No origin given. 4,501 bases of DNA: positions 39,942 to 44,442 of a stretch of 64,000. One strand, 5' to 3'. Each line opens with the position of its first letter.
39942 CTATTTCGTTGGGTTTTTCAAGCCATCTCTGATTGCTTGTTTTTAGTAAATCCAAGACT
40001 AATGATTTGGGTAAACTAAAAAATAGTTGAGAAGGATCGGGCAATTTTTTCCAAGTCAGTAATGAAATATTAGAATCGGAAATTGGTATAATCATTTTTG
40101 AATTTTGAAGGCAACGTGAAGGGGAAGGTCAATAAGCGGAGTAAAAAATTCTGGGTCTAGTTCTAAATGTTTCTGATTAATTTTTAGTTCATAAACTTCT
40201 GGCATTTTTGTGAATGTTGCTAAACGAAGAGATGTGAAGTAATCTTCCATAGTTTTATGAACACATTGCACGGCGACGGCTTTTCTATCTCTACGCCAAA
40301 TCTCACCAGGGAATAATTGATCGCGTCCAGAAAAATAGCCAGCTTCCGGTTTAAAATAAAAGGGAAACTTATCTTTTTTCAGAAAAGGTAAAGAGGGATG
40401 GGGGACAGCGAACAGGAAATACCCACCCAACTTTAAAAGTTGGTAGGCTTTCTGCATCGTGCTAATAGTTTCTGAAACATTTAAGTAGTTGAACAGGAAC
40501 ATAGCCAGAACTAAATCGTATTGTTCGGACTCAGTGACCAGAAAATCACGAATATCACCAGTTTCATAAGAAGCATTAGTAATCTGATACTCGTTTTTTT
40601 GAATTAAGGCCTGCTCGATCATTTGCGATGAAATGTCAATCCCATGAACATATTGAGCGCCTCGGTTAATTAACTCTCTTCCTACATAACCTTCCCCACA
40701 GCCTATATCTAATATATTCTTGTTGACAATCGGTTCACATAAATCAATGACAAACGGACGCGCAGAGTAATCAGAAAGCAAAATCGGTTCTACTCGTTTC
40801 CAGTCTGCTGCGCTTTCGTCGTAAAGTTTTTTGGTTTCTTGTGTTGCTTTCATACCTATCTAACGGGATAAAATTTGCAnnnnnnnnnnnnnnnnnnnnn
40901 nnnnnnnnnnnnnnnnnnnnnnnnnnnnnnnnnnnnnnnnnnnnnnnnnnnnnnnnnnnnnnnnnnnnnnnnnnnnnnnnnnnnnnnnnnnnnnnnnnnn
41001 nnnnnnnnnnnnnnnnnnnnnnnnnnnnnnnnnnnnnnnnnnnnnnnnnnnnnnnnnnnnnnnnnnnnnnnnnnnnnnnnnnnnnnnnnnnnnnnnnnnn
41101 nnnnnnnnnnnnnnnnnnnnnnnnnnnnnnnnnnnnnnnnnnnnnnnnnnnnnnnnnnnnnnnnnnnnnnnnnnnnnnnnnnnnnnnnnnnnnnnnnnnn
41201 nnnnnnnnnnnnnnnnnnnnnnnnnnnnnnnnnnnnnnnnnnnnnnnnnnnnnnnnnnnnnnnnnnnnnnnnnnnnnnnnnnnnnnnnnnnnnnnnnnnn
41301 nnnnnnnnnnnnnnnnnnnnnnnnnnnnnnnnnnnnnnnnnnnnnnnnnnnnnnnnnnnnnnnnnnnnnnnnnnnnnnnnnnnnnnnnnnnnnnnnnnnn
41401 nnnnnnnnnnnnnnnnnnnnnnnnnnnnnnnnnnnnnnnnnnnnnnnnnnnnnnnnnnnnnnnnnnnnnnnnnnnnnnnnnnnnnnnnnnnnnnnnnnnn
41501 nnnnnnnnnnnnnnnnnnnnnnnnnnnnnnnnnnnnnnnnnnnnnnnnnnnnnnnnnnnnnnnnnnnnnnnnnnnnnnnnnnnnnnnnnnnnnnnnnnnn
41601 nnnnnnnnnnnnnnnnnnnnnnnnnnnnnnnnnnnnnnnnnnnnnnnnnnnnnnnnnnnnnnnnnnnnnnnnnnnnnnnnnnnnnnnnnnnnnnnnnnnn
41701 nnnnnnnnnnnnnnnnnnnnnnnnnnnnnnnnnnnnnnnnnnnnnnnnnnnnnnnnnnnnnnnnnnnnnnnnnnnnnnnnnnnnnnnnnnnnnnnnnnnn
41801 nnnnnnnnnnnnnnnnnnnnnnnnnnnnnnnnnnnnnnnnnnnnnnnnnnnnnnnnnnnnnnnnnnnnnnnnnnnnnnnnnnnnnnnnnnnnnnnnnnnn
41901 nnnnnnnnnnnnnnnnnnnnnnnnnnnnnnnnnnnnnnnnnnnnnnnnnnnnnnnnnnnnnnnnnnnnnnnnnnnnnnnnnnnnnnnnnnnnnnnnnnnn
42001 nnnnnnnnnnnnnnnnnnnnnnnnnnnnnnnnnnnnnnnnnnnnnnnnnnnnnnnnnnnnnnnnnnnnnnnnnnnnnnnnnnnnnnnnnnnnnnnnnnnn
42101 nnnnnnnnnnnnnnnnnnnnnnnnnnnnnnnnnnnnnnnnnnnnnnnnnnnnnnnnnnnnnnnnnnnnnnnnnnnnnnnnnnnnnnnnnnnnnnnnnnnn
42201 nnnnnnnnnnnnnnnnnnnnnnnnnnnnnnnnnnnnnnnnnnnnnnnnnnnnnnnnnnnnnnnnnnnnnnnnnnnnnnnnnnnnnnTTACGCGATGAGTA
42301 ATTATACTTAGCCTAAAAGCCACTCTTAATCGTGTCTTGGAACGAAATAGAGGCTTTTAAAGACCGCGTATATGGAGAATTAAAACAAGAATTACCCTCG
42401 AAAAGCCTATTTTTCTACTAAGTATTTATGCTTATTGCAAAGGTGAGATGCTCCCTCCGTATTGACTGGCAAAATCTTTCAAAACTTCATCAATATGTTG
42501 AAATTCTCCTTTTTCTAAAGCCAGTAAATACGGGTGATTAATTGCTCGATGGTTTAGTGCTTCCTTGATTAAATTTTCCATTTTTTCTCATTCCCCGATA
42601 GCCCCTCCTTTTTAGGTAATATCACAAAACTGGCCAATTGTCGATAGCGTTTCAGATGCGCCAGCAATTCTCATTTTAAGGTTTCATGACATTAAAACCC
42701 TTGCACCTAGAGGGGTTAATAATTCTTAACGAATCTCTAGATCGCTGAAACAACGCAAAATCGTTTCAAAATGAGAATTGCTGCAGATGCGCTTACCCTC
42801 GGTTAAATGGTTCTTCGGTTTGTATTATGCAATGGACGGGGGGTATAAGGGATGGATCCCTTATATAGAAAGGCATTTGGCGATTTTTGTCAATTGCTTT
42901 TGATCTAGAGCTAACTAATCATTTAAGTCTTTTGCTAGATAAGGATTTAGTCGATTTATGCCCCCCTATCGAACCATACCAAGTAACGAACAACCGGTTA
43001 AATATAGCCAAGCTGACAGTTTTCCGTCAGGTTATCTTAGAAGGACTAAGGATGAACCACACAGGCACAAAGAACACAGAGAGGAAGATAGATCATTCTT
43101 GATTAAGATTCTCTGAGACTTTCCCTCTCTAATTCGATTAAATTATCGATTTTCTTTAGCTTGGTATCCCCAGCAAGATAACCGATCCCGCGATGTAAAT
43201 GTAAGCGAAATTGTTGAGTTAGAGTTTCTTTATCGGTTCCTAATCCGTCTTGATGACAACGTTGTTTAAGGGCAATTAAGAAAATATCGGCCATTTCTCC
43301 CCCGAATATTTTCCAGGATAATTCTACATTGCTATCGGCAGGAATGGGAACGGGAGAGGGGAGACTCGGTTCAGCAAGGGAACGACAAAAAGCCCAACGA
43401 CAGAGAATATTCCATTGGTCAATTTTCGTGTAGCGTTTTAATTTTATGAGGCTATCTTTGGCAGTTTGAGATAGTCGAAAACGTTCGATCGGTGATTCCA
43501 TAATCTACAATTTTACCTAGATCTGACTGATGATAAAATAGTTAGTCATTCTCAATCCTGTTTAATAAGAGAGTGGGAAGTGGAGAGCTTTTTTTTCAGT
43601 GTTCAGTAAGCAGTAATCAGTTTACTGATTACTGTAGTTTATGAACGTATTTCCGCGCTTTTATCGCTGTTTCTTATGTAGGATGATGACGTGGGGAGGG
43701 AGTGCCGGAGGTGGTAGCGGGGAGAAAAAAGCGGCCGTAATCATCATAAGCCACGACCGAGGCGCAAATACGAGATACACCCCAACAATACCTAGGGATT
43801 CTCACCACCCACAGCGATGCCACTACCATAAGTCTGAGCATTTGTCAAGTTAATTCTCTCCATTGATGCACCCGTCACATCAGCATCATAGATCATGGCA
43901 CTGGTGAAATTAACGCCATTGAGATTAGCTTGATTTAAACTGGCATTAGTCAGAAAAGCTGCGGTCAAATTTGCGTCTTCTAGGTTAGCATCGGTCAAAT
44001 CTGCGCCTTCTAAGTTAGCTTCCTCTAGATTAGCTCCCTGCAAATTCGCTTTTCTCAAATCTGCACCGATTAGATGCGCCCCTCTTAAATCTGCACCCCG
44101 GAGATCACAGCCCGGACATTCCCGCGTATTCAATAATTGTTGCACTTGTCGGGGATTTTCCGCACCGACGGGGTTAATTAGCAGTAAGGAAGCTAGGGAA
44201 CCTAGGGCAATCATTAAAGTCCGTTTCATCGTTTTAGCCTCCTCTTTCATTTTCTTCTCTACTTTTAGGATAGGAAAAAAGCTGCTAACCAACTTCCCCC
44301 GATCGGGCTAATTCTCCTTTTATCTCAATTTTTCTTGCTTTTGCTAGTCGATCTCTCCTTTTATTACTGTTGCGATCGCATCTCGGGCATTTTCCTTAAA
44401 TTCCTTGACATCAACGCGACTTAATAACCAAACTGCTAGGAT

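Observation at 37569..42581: Cryptic operon led by an SznF-like (HDO di-iron + cupin) enzyme with a methyltransferase, a TauD-like dioxygenase and a convergent SagB-type dehydrogenase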

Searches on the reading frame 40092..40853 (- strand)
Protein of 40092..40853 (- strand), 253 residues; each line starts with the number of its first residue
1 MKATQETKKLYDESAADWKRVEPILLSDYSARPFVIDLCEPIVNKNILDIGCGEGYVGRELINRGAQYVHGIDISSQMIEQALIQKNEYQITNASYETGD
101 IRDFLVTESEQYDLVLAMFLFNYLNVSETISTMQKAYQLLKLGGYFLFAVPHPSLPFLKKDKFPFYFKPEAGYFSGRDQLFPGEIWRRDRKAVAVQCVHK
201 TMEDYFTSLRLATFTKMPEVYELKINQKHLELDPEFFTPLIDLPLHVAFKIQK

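Call 6: search_protein_families(library=pfam, proteins=[window:40092-40853:-], max_evalue=0.01)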
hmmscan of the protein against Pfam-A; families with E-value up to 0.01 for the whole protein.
window:40092-40853:- (253 aa): 18 families
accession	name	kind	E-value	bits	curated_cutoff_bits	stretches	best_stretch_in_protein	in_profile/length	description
PF13649.12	Methyltransf_25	-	1.6e-18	67.6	27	1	47-144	1-97/97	Methyltransferase domain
PF13847.12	Methyltransf_31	-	4.6e-17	62.5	27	1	44-152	4-113/145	Methyltransferase domain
PF08242.18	Methyltransf_12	-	1.8e-16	61.1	30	1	48-146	1-98/98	Methyltransferase domain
PF08241.18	Methyltransf_11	-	2.5e-14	54.1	21.2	1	48-148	1-95/95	Methyltransferase domain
PF13489.12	Methyltransf_23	-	4.1e-13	49.8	27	1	43-156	22-124/164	Methyltransferase domain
PF13679.12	Methyltransf_32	-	2.1e-06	28.2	27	1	44-117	26-107/143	Methyltransferase domain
PF01209.24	Ubie_methyltran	-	3.2e-06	27.1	20.1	1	32-171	36-177/233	ubiE/COQ5 methyltransferase family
PF05175.20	MTS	-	1.4e-05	25.2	23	1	40-116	29-103/170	Methyltransferase small domain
PF08003.17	Methyltransf_9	-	2.1e-05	24.1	23.8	1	40-81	112-153/315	Protein of unknown function (DUF1698)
PF03848.20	TehB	-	4.6e-05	23.4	20.4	1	36-149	23-133/193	Tellurite resistance protein TehB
PF02353.26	CMAS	-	0.00014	21.7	27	1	46-148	65-164/273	Mycolic acid cyclopropane synthetase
PF05891.18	Methyltransf_PK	-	0.00015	21.8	27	1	43-147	55-158/218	AdoMet dependent proline di-methyltransferase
PF06325.19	PrmA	-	0.00021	21.3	22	1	44-147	162-257/296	Ribosomal protein L11 methyltransferase (PrmA)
PF03602.21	Cons_hypoth95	-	0.0015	18.7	24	1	42-116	40-118/182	Conserved hypothetical protein 95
PF01728.25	FtsJ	-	0.0019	18.6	24.1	1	44-117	22-97/181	FtsJ-like methyltransferase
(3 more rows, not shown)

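Call 7: search_protein_families(library=ncbifam, proteins=[window:40092-40853:-], max_evalue=0.01)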
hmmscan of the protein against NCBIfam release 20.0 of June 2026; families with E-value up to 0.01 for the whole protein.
window:40092-40853:- (253 aa): 54 families (the best 25 are shown)
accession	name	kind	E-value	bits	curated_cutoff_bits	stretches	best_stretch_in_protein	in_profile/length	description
NF043040.1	corrin_prot_MT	hypoth_equivalog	6.8e-16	58.4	180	1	44-148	42-147/216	corrinoid protein-associated methyltransferase CpaM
TIGR01983.1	UbiG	equivalog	8.4e-16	58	102.95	1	40-149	46-152/228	bifunctional 2-polyprenyl-6-hydroxyphenol methylase/3-demethylubiquinol 3-O-methyltransferase UbiG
TIGR02021.1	BchM-ChlM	equivalog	1.4e-12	47.5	158.9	1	42-152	53-159/218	magnesium protoporphyrin IX methyltransferase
TIGR02072.1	BioC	equivalog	3e-12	46.8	184.95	1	41-150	32-134/244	malonyl-ACP O-methyltransferase BioC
NF047649.1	MTase_UXPK_star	exception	1.6e-10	40.5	460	1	44-180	78-215/283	methyltransferase/UXPK-star double selenoprotein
NF041537.1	ArsM_AhpD_UU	exception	1.5e-09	37.1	510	1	45-178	78-212/345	arsenite methyltransferase/AhpD domain selenoprotein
NF041536.1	ArsM_DUF2284_UU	exception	1.5e-08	33.5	575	1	44-149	77-181/459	arsenite methyltransferase/DUF2284 domain selenoprotein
TIGR04290.1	meth_Rta_06860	hypoth_equivalog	2.4e-08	33.7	300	1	38-124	44-128/226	TIGR04290 family methyltransferase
NF045667.1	MTase_DVU1556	equivalog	2.9e-08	33.4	155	1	36-147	15-118/213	DVU_1556 family methyltransferase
NF001244.0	PRK00216.1-5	equivalog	2.9e-08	33.3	216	1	32-146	37-151/236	bifunctional demethylmenaquinone methyltransferase/2-methoxy-6-polyprenyl-1,4-benzoquinol methylase UbiE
TIGR00452.1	TIGR00452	equivalog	3.8e-08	32.5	275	1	38-144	112-215/316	tRNA 5-methoxyuridine(34)/uridine 5-oxyacetic acid(34) synthase CmoB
TIGR01934.1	MenG_MenH_UbiE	subfamily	3.9e-08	32.9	158.35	1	36-147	32-140/223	ubiquinone/menaquinone biosynthesis methyltransferase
NF007610.0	PRK10258.1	equivalog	8.3e-08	31.9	342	1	45-178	44-169/251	malonyl-ACP O-methyltransferase BioC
NF011650.0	PRK15068.1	equivalog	1.3e-07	30.8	209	1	36-144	115-221/324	tRNA 5-methoxyuridine(34)/uridine 5-oxyacetic acid(34) synthase CmoB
NF008992.0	PRK12335.1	equivalog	2.5e-07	30.2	303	1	36-169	115-244/289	SAM-dependent methyltransferase TehB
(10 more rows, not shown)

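Call 19: search_solved_structures(query=window:40092-40853:-, max_evalue=0.0001)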
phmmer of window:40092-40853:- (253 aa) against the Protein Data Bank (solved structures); distinct sequences matched with E-value up to 0.0001: 22.
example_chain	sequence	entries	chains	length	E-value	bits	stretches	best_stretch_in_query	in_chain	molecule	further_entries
8rdl_A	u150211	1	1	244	1.2e-14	57.7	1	36-147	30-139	ToxA protein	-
5jdz_A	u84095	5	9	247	1.7e-12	50.6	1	40-153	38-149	Methyl transferase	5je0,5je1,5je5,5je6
5jdy_A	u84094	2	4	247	1.7e-12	50.6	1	40-153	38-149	Methyl transferase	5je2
5je3_A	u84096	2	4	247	1.7e-12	50.6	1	40-153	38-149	Methyl transferase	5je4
3g5l_A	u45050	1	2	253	6.4e-10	42.1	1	44-172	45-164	Putative S-adenosylmethionine dependent methyltransferase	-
3l8d_A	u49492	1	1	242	8.5e-10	41.7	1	7-156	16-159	Methyltransferase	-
3bkw_A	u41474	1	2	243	1.1e-09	41.3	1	43-154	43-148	S-adenosylmethionine dependent methyltransferase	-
5wp4_A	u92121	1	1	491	1.7e-08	37.5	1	28-150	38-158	Phosphoethanolamine N-methyltransferase 1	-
5wp5_A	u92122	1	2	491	1.3e-07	34.6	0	28-150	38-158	Phosphomethylethanolamine N-methyltransferase 2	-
4ine_A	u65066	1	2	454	1.8e-06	30.8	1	45-173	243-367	Protein PMT-2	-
7bgg_A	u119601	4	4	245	5e-06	29.4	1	45-151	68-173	heterocyclic toxin methyltransferase (Rv0560c) | 2-heptyl-1-hydroxyquinolin-4(1H)-one methyltransferase | Uncharacterized protein Rv0560c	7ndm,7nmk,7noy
3e8s_A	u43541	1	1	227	5.7e-06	29.2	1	45-153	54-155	Putative SAM Dependent Methyltransferase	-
4kdr_A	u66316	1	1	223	6e-06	29.1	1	35-150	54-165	3-demethylubiquinone-9 3-methyltransferase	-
5dpm_A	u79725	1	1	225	6.1e-06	29.1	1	35-150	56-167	Ubiquinone biosynthesis O-methyltransferase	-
4kdc_A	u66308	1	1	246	9.2e-06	28.5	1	35-149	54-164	3-demethylubiquinone-9 3-methyltransferase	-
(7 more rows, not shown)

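Call 81: search_protein_families(library=padloc, proteins=[window:40092-40853:-], max_evalue=0.01)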
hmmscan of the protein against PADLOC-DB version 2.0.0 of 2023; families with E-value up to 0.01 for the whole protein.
window:40092-40853:- (253 aa): 2 families
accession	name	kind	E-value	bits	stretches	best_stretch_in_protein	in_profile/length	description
PDLC04134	mad2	-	3.8e-22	76.8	1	6-155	253-401/492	mads_2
PDLC03248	MTase_II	-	0.0017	15.2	1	34-96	21-77/521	Type II methyltransferase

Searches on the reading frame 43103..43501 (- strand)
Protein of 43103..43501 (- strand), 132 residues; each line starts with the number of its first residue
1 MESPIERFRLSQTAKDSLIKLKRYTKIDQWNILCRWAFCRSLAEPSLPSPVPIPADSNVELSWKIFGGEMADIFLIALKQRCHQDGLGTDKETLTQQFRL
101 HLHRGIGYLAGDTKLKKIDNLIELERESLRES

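Call 6: search_protein_families(library=pfam, proteins=[window:43103-43501:-], max_evalue=0.01)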
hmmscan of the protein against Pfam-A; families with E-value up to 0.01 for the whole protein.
window:43103-43501:- (132 aa): 1 family
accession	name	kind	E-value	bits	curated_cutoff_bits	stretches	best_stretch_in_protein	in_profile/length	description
PF08870.17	DndE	-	8.5e-45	152.1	25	1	7-116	1-110/111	DNA sulphur modification protein DndE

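Call 81: search_protein_families(library=padloc, proteins=[window:43103-43501:-], max_evalue=0.01)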
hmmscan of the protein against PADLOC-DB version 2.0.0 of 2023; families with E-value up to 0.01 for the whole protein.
window:43103-43501:- (132 aa): 4 families
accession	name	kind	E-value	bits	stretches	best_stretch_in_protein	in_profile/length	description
PDLC02669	DndE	-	1.3e-15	55.3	1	2-128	2-123/128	DndE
PDLC02671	DndE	-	1.5e-08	33.3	1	6-116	4-109/111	DndE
PDLC02670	DndE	-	0.00043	18.6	1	5-111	1-106/122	DndE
PDLC03334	MTase_II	-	0.0049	15.5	1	7-43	5-40/117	Type II methyltransferase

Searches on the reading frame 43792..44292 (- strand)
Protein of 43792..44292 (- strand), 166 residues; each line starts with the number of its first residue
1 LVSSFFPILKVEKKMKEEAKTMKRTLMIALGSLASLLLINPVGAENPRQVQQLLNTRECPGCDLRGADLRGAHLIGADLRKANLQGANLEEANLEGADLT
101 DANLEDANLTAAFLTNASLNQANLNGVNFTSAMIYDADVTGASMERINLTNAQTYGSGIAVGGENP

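Call 6: search_protein_families(library=pfam, proteins=[window:43792-44292:-], max_evalue=0.01)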
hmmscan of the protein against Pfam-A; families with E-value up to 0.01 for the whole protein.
window:43792-44292:- (166 aa): 4 families
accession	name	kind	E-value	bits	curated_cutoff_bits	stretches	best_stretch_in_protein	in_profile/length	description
PF00805.28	Pentapeptide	-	2.6e-37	126.4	20.2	4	61-96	5-40/40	Pentapeptide repeats (8 copies)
PF13599.13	Pentapeptide_4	-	4.6e-16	59.1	38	2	61-129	10-78/78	Pentapeptide repeat region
PF13576.12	Pentapeptide_3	-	1.8e-10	41.3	27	2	61-102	3-47/48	Pentapeptide repeats (9 copies)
PF25296.1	Decapeptide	-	0.004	17.4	45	0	68-111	26-69/74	Decapeptide repeat region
